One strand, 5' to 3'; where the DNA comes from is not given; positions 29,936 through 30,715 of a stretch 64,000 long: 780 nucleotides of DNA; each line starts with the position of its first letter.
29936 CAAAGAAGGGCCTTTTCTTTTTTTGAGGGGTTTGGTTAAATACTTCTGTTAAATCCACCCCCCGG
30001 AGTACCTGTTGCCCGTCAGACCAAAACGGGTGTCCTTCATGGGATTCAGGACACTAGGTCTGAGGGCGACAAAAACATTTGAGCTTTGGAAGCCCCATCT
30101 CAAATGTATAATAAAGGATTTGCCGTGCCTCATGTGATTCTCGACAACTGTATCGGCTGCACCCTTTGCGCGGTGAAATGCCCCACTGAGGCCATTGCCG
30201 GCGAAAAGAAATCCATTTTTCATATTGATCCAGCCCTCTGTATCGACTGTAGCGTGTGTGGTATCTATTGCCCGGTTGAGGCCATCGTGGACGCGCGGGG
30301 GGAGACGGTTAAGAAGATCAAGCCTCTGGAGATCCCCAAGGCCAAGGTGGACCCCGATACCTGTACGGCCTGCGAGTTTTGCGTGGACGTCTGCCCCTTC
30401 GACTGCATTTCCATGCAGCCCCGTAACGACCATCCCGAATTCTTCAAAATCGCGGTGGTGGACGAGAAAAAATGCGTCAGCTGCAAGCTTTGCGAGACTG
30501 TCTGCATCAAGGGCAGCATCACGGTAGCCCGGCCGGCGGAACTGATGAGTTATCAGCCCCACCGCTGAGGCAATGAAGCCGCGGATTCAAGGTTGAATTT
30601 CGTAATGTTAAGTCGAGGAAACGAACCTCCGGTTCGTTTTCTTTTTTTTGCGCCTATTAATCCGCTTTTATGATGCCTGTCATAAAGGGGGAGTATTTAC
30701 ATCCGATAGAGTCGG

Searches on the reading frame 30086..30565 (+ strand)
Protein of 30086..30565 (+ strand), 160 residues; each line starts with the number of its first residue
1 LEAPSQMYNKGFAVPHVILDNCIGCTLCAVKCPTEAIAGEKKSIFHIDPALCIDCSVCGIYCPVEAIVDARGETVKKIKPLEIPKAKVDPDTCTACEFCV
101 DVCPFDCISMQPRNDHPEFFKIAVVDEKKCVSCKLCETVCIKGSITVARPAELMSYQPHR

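Call 61: search_protein_families(library=pfam, proteins=[window:30086-30565:+], max_evalue=0.01)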
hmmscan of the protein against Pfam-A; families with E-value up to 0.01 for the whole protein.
window:30086-30565:+ (160 aa): 13 families
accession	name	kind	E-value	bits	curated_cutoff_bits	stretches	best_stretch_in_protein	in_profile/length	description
PF12838.12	Fer4_7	-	1.7e-23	83.2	27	4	92-143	1-51/52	4Fe-4S dicluster domain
PF00037.32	Fer4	-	3e-22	77.9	21.1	4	87-109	2-24/24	4Fe-4S binding domain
PF14697.11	Fer4_21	-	9.9e-20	70.9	35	3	20-67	6-57/59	4Fe-4S dicluster domain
PF12837.12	Fer4_6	-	5.7e-18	64.3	25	4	14-37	1-24/24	4Fe-4S binding domain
PF12797.12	Fer4_2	-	1.1e-14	53.7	24.5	2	86-105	3-22/22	4Fe-4S binding domain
PF13187.11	Fer4_9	-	3.4e-11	43.4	27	3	21-67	1-52/52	4Fe-4S dicluster domain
PF13484.11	Fer4_16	-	6.1e-11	43.4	30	1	21-41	1-21/66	4Fe-4S double cluster binding domain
PF13237.11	Fer4_10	-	6.4e-11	42.4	25.5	3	47-104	4-53/53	4Fe-4S dicluster domain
PF12800.12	Fer4_4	-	2.2e-07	31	24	1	90-105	1-16/17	4Fe-4S binding domain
PF13183.11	Fer4_8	-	8.4e-07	29.9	27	0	52-106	5-67/68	4Fe-4S dicluster domain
PF25160.1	LdpA_Fe-S-bd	-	8e-06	26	27.6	0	15-38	21-44/49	LdpA Fe-S cluster-binding domain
PF13534.11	Fer4_17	-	7.1e-05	23.7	22.2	0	19-35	43-59/61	4Fe-4S dicluster domain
PF13459.11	Fer4_15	-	0.00083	20.5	22.4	0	46-110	2-66/66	4Fe-4S single cluster domain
